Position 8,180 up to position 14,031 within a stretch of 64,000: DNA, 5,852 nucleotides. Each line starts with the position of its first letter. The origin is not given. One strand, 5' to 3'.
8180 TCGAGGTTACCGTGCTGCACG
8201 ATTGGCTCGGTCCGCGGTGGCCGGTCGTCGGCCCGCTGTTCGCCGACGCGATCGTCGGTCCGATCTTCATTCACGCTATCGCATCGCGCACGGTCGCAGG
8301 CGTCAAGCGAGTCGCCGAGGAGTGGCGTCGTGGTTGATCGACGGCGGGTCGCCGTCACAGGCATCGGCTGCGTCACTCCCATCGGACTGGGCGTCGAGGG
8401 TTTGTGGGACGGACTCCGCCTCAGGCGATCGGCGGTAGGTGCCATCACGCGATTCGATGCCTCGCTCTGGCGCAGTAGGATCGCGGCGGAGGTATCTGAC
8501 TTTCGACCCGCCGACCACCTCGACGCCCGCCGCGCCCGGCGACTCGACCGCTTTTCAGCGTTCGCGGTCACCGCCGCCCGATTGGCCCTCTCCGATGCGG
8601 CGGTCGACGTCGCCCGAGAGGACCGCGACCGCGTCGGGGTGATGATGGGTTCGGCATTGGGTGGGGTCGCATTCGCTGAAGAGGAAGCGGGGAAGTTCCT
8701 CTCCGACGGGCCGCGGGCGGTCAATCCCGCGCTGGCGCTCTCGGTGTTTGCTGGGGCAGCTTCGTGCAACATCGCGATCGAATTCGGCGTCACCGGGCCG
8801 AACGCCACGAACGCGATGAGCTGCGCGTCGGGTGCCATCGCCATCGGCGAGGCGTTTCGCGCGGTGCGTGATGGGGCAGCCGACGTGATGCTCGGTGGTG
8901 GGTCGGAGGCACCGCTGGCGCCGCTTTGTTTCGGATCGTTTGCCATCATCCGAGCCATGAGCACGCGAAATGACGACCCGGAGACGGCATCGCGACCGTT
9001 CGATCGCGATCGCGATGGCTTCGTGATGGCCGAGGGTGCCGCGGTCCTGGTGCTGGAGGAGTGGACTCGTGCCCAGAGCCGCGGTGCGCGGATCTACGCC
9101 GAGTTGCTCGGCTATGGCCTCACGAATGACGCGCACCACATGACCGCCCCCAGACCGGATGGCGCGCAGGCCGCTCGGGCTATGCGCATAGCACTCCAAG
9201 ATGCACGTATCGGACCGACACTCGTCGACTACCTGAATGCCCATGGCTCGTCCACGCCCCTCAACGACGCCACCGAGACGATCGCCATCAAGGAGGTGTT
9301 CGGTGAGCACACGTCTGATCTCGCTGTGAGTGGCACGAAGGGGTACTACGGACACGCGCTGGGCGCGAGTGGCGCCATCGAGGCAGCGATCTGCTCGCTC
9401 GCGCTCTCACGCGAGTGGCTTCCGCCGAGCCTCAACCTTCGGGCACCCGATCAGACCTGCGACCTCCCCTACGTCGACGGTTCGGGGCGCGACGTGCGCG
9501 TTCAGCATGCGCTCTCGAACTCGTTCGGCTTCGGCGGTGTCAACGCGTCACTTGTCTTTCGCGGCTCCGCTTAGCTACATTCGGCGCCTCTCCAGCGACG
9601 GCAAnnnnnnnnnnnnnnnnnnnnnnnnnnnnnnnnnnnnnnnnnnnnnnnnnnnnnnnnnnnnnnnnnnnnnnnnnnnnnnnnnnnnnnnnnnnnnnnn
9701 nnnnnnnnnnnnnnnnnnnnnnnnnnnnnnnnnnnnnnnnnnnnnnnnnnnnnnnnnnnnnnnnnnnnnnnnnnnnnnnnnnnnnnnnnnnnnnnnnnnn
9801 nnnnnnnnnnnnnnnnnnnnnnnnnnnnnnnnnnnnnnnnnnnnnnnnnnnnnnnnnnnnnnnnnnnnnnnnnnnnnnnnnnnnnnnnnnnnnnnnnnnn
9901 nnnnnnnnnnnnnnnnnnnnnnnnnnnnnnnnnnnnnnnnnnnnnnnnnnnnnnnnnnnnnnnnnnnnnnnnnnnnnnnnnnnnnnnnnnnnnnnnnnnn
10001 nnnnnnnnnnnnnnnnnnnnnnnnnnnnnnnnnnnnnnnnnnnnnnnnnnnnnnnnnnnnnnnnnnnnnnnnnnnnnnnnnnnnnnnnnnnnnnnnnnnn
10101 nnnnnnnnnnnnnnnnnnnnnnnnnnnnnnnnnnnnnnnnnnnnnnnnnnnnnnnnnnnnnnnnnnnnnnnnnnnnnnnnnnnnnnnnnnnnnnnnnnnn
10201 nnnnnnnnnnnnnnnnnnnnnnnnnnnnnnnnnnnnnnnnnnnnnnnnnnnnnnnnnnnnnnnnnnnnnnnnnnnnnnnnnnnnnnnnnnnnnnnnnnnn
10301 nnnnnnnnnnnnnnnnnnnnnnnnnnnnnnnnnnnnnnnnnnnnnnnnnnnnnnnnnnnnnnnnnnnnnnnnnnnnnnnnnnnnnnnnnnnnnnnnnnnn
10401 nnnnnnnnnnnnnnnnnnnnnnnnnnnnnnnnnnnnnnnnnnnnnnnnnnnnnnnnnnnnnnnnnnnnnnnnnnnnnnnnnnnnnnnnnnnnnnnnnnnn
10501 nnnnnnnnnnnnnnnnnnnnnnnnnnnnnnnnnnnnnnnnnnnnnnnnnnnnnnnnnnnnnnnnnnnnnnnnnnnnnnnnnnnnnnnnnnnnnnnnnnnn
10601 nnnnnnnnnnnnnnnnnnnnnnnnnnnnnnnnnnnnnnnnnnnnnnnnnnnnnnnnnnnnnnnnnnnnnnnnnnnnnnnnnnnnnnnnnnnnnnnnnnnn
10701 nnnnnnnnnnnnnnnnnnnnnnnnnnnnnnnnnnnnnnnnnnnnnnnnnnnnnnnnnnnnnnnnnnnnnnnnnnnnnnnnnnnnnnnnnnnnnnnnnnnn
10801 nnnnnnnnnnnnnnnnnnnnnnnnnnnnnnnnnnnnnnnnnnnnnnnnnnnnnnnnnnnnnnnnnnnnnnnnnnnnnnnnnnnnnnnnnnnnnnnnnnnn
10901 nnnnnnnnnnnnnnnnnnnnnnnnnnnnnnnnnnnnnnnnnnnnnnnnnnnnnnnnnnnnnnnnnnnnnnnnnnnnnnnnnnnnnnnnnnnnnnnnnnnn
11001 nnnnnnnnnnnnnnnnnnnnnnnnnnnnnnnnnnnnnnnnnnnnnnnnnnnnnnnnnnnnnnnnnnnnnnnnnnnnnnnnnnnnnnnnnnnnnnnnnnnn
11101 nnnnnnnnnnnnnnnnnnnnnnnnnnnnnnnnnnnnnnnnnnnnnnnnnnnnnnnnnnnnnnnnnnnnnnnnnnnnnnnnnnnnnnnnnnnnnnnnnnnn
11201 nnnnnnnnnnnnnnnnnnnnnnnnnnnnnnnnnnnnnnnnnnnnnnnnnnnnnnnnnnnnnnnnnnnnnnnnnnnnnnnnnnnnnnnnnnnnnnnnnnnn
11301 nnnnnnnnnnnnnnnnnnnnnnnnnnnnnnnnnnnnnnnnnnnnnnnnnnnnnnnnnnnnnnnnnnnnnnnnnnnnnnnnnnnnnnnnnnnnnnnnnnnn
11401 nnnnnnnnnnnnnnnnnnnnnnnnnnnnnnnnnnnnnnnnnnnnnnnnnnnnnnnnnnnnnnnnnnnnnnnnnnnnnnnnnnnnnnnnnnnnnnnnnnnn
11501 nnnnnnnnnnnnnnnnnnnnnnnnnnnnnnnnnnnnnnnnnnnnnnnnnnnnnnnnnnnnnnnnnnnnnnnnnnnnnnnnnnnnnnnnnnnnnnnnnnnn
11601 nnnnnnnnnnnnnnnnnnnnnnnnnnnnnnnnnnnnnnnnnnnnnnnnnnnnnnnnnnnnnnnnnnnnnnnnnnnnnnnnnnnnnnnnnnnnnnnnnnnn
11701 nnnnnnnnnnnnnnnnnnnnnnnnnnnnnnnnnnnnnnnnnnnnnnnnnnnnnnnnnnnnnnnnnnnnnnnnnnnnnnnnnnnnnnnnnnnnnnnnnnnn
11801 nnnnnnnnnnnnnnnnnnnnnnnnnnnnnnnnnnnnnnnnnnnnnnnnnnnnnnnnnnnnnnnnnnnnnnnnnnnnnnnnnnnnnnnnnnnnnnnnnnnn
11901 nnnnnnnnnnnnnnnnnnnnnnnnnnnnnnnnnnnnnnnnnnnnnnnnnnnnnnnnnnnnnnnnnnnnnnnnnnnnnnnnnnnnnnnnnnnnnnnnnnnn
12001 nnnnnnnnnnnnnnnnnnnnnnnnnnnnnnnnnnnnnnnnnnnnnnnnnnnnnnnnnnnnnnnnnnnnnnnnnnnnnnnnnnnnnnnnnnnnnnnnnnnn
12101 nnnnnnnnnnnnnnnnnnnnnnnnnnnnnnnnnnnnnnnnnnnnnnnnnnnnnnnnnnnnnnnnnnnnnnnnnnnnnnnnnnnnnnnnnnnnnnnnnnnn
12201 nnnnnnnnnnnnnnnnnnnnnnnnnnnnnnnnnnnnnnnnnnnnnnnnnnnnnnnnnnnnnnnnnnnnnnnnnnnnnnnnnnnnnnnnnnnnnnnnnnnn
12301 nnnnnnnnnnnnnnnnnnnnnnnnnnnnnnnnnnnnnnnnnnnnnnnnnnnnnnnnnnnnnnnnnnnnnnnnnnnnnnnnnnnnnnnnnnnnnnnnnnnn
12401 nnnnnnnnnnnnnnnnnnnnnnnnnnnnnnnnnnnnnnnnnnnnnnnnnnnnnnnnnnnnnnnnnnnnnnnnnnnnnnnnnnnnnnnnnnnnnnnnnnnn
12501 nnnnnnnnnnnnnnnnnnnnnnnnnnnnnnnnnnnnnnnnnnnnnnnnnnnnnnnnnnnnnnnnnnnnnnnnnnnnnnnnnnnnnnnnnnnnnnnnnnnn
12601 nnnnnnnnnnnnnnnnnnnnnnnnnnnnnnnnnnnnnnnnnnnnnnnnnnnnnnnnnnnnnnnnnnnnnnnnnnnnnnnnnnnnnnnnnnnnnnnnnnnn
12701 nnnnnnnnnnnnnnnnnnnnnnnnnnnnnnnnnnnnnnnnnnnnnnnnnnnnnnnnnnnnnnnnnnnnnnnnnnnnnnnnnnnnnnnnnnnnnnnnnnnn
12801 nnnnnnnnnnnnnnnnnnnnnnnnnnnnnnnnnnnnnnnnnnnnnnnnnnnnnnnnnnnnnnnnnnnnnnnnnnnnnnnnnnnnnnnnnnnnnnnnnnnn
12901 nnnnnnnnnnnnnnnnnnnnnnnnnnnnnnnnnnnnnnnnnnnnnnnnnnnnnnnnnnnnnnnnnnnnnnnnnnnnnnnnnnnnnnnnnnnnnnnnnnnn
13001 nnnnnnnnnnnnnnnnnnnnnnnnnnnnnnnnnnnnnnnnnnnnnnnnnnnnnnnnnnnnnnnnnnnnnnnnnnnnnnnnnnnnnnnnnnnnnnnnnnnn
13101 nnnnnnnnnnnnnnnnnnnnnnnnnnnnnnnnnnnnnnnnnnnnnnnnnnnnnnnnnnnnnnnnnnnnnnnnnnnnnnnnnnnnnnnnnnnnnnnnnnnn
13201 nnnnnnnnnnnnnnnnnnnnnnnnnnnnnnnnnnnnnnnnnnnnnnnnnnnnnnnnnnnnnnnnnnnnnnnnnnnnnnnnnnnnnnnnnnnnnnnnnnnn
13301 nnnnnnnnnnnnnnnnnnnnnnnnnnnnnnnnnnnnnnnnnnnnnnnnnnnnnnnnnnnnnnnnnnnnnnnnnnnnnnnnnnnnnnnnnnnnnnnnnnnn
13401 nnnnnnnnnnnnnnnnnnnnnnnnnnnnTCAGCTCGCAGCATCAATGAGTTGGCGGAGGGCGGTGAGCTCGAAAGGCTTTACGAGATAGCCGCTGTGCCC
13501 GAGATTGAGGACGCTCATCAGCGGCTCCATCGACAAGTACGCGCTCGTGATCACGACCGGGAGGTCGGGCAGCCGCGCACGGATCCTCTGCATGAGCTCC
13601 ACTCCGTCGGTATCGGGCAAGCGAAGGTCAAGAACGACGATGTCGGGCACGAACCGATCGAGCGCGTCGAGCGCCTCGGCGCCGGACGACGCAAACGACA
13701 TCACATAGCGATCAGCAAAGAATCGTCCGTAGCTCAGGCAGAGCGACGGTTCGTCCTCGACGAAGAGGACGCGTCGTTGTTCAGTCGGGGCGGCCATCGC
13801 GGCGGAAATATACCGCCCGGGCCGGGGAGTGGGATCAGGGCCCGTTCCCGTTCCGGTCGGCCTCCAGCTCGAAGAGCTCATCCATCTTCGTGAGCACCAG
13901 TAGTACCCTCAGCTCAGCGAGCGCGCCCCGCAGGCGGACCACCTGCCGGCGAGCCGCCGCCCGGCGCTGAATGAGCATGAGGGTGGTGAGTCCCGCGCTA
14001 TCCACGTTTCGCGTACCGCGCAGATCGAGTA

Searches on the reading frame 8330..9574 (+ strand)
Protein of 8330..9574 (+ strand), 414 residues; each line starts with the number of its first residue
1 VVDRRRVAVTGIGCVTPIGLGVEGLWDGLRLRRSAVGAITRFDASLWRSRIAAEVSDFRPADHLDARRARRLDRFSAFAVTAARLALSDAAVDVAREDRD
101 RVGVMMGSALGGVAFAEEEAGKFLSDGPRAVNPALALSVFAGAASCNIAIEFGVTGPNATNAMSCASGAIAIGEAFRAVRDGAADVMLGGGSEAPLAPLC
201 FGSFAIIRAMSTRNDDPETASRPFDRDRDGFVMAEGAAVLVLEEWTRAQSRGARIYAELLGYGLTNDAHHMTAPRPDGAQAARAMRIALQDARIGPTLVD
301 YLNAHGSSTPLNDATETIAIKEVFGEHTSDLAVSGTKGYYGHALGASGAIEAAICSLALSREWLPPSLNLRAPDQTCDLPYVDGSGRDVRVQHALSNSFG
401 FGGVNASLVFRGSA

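Call 9: search_protein_families(library=pfam, proteins=[window:8330-9571:+], max_evalue=0.01)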
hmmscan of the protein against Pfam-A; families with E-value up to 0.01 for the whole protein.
window:8330-9571:+ (414 aa): 3 families
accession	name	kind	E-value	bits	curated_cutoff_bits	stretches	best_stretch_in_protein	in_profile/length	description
PF00109.32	ketoacyl-synt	-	1.8e-46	159.2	20.8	1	5-245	2-249/252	Beta-ketoacyl synthase, N-terminal domain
PF02801.28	Ketoacyl-synt_C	-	9.4e-36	122.9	20.8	1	256-370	1-118/119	Beta-ketoacyl synthase, C-terminal domain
PF00108.29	Thiolase_N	-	0.0029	17.5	26.4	1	153-193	71-113/260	Thiolase, N-terminal domain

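Call 10: search_protein_families(library=ncbifam, proteins=[window:8330-9571:+], max_evalue=0.01)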
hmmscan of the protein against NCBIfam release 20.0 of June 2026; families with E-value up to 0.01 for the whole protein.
window:8330-9571:+ (414 aa): 27 families (the best 25 are shown)
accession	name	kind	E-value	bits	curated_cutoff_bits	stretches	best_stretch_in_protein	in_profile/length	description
TIGR03150.1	fabF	equivalog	2.9e-157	523.5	493.75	1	5-411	1-407/407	beta-ketoacyl-ACP synthase II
NF005589.0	PRK07314.1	subfamily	1.1e-151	505.3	387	1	4-411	3-410/413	beta-ketoacyl-ACP synthase II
NF004970.0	PRK06333.1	subfamily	1.9e-126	422.4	525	1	4-411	3-420/424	beta-ketoacyl-ACP synthase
NF006274.0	PRK08439.1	equivalog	3.1e-119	398.4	621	1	5-411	2-404/406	beta-ketoacyl-ACP synthase II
NF006434.0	PRK08722.1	equivalog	3.6e-110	368.7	759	1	3-411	2-412/414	beta-ketoacyl-ACP synthase II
NF006587.0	PRK09116.1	equivalog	3.3e-95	319.2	470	1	5-411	2-405/408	beta-ketoacyl-ACP synthase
NF005076.0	PRK06501.1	equivalog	3.1e-86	289.9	629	2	139-410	149-420/425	beta-ketoacyl-ACP synthase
NF005935.0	PRK07967.1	equivalog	4.8e-84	282.6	630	1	5-411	2-402/406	beta-ketoacyl-ACP synthase I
NF005916.1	PRK07910.1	equivalog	6.2e-82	275.7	560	1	6-410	13-415/418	KasA/KasB family beta-ketoacyl-ACP synthase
NF005490.0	PRK07103.1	equivalog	8.8e-73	245.7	445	1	5-411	4-411/414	polyketide beta-ketoacyl:acyl carrier protein synthase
NF006618.0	PRK09185.1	subfamily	5.3e-70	236.4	407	1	6-411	4-391/394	beta-ketoacyl-ACP synthase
NF004618.0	PRK05952.1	equivalog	2.3e-69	234.2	455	1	7-411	4-381/384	beta-ketoacyl-ACP synthase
NF058662.1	cispenta_AmcF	equivalog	4e-65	220.2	325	1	7-411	2-368/369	cispentacin biosynthesis acyltransferase subunit AmcF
NF040607.1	mycolic_Pks13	equivalog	6.9e-33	113.2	2100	1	145-411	251-524/1680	polyketide synthase Pks13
NF045894.1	PKS_plus_SDR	equivalog_domain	7.8e-33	113.2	1740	1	79-380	94-386/1515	type I polyketide synthase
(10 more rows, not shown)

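Call 15: find_encoding_contigs(protein=window:8330-9574:+, flank=10000, max_places=6)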
Protein window:8330-9574:+ (414 aa): no gene with exactly this product is on record in the collection.

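Call 16: find_homologous_proteins(query=window:8330-9571:+, max_evalue=1e-30)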
Query window:8330-9571:+ (414 aa): 8000 proteins with E <= 1e-30 among 8000 candidates; the best 120 are listed.
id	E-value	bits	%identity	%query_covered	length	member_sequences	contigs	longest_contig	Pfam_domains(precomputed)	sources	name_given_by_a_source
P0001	8.2e-267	903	100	100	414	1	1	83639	PF00109.33,PF02801.29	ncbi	-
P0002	2.0e-266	901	100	100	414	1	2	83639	PF00109.33,PF02801.29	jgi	jgi:3-oxoacyl-[acyl-carrier-protein] synthase II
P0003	8.1e-266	899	100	100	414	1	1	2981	PF00109.33,PF02801.29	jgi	jgi:3-oxoacyl-[acyl-carrier-protein] synthase II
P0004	1.5e-216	737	83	98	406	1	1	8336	PF00109.33,PF02801.29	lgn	-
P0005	4.4e-209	713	80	99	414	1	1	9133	PF00109.33,PF00108.30,PF02801.29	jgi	-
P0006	3.6e-207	706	79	99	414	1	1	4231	PF00109.33,PF02801.29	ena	-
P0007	1.6e-201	688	77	99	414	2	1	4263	PF00109.33,PF02801.29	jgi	-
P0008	2.6e-198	677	73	99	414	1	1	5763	PF00109.33,PF02801.29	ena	-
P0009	3.7e-198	677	73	99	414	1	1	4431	PF00109.33,PF02801.29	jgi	jgi:3-oxoacyl-[acyl-carrier-protein] synthase II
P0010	1.1e-197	675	73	99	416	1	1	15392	PF00109.33,PF02801.29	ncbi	ncbi:MAG TPA: beta-ketoacyl-ACP synthase II [Gemmatimonadaceae bacterium]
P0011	4.3e-197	673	74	98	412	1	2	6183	PF00109.33,PF02801.29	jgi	jgi:3-oxoacyl-[acyl-carrier-protein] synthase II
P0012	6.6e-197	673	72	99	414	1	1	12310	PF00109.33,PF02801.29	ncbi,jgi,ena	jgi:3-oxoacyl-[acyl-carrier-protein] synthase II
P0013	7.9e-197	672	74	98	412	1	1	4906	PF00109.33,PF02801.29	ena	-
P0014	8.9e-197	672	73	98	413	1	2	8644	PF00109.33,PF02801.29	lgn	-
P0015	1.2e-196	672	72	99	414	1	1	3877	PF00109.33,PF02801.29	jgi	jgi:3-oxoacyl-[acyl-carrier-protein] synthase II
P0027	2.4e-195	667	73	98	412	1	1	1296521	PF00109.33,PF02801.29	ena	-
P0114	5.2e-192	656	73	98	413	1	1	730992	PF00109.33,PF02801.29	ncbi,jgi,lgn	jgi:3-oxoacyl-[acyl-carrier-protein] synthase II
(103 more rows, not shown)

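Call 17: find_encoding_contigs(protein=P0001, flank=10000, max_places=3)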
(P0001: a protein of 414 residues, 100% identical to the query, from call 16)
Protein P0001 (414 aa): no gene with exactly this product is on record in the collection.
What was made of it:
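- Tried and rejected: Exact look-ups of the window KS and of P0001 found no contig (calls 15, 17).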

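Call 18: find_encoding_contigs(protein=P0027, flank=10000, max_places=3)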
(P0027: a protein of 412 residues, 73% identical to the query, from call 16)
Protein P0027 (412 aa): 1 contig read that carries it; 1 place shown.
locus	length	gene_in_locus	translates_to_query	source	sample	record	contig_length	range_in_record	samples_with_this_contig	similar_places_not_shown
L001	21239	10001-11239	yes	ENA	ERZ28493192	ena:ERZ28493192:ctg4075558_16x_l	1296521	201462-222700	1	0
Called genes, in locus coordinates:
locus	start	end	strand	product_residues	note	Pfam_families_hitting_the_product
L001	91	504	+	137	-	-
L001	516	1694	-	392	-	PF00557:Peptidase_M24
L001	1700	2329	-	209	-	-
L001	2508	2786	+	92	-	PF13490:zf-HC2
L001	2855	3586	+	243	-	PF01940:DUF92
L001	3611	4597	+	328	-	-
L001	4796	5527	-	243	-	-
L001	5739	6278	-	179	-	-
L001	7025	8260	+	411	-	PF01266:DAO, PF01494:FAD_binding_3, PF04820:Trp_halogenase (faint), PF07992:Pyr_redox_2 (weak), PF12831:FAD_oxidored (faint), PF13450:NAD_binding_8 (weak)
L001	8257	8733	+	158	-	PF01613:Flavin_Reduct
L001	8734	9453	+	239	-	PF08241:Methyltransf_11, PF08242:Methyltransf_12 (weak), PF13649:Methyltransf_25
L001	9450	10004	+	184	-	PF03364:Polyketide_cyc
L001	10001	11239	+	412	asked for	PF00109:ketoacyl-synt, PF02801:Ketoacyl-synt_C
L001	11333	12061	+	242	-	PF00230:MIP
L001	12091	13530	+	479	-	PF00160:Pro_isomerase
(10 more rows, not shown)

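Call 20: search_solved_structures(query=window:8330-9571:+, max_evalue=1e-20)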
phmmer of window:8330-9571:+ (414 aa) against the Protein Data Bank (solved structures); distinct sequences matched with E-value up to 1e-20: 90 (the best 60 are shown).
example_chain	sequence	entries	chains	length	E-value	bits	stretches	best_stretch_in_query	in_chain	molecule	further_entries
1e5m_A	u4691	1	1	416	4.6e-124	417.8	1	3-411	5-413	BETA KETOACYL ACYL CARRIER PROTEIN SYNTHASE II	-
4ls5_A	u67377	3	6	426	4.2e-123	414.6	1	3-411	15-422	3-oxoacyl-[acyl-carrier-protein] synthase 2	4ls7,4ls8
4ls6_A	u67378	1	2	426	7.8e-123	413.8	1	3-411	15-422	3-oxoacyl-[acyl-carrier-protein] synthase 2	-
1j3n_A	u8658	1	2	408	3.9e-120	404.9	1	5-411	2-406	3-oxoacyl-(acyl-carrier protein) synthase II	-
3o04_A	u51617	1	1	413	2e-118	399.3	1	2-411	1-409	beta-keto-acyl carrier protein synthase II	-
5sxo_A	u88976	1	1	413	5.6e-118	397.8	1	2-411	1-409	3-oxoacyl-[acyl-carrier-protein] synthase 2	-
8qm1_A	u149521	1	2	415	1.9e-113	382.9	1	3-412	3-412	3-oxoacyl-[acyl-carrier-protein] synthase 2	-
4b7v_A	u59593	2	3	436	2.2e-113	382.6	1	3-412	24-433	3-OXOACYL-[ACYL-CARRIER-PROTEIN] SYNTHASE 2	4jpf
2gqd_A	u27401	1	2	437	1.1e-112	380.3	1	3-411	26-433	3-oxoacyl-[acyl-carrier-protein] synthase 2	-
8cn8_A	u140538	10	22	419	4.5e-112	378.3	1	3-412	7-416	3-oxoacyl-[acyl-carrier-protein] synthase 2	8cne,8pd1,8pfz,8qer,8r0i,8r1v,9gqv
8cou_A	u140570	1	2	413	8.9e-112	377.4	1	3-412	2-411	3-oxoacyl-[acyl-carrier-protein] synthase 2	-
4jb6_A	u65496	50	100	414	8.9e-112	377.4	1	3-412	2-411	3-oxoacyl-[acyl-carrier-protein] synthase 2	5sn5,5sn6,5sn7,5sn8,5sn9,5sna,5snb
8pj0_A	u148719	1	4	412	9.4e-112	377.3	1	4-412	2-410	3-oxoacyl-[acyl-carrier-protein] synthase 2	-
7oc0_A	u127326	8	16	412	1.6e-111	376.5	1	4-412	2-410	3-oxoacyl-[acyl-carrier-protein] synthase 2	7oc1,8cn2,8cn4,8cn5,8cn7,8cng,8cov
4r8e_A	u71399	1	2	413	1.4e-110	373.4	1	3-411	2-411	3-oxoacyl-[acyl-carrier-protein] synthase 2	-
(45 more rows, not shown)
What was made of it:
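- The KS is much closer to elongating FabFs than to KS-alpha: 418 bits to Synechocystis FabF against 304 to actinorhodin KS (call 20). The KS passes TIGR03150 (call 10), and all its best PDB hits are FabFs (call 20).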

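Call 24: find_encoding_contigs(protein=P0114, flank=10000, max_places=2)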
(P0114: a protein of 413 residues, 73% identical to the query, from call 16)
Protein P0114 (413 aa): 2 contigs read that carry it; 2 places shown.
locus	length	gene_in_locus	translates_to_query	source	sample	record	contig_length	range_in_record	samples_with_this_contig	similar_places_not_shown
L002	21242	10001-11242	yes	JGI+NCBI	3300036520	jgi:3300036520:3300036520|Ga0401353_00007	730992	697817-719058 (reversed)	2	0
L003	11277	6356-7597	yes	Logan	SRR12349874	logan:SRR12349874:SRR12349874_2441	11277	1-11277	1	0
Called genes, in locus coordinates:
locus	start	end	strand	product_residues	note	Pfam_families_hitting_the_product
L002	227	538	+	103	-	-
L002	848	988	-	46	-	-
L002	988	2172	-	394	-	PF00557:Peptidase_M24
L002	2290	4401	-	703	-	PF00930:DPPIV_N (faint), PF26550:Tricorn_2nd (faint), PF26549:Tricorn_N (weak), PF07676:PD40 (weak), PF00326:Peptidase_S9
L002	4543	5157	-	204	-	-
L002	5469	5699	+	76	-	PF13490:zf-HC2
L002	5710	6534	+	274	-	PF01940:DUF92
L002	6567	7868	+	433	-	PF01266:DAO, PF01494:FAD_binding_3, PF13450:NAD_binding_8 (weak)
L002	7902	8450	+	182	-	PF01613:Flavin_Reduct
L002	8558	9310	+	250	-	PF13489:Methyltransf_23, PF01209:Ubie_methyltran (weak), PF08241:Methyltransf_11, PF08242:Methyltransf_12 (weak), PF13649:Methyltransf_25, PF13847:Methyltransf_31 (weak)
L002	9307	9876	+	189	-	PF03364:Polyketide_cyc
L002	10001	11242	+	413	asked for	PF00109:ketoacyl-synt, PF02801:Ketoacyl-synt_C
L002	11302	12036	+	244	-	PF00230:MIP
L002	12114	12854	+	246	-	PF08044:DUF1707 (weak)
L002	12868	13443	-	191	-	PF00719:Pyrophosphatase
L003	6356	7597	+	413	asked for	PF00109:ketoacyl-synt, PF02801:Ketoacyl-synt_C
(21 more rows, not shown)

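Call 25: find_encoding_contigs(protein=P0002, flank=10000, max_places=2)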
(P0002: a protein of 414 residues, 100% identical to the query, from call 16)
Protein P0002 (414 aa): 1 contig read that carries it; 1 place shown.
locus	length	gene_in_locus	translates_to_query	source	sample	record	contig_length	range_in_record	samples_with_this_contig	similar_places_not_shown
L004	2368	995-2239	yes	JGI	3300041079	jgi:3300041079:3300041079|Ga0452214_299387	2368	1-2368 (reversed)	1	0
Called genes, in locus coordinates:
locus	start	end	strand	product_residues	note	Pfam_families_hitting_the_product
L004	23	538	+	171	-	PF08241:Methyltransf_11, PF13649:Methyltransf_25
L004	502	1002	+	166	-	PF03364:Polyketide_cyc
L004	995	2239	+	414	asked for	PF00109:ketoacyl-synt, PF02801:Ketoacyl-synt_C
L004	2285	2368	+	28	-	?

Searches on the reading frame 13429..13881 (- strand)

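Call 22: search_protein_families(library=pfam, proteins=[window:13429-13881:-], max_evalue=0.01)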
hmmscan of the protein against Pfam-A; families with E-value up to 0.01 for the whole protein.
window:13429-13881:- (150 aa): 1 family
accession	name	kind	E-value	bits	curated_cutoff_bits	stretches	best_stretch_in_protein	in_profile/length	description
PF00072.30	Response_reg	-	1.8e-22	80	30.2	1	38-146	1-110/111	Response regulator receiver domain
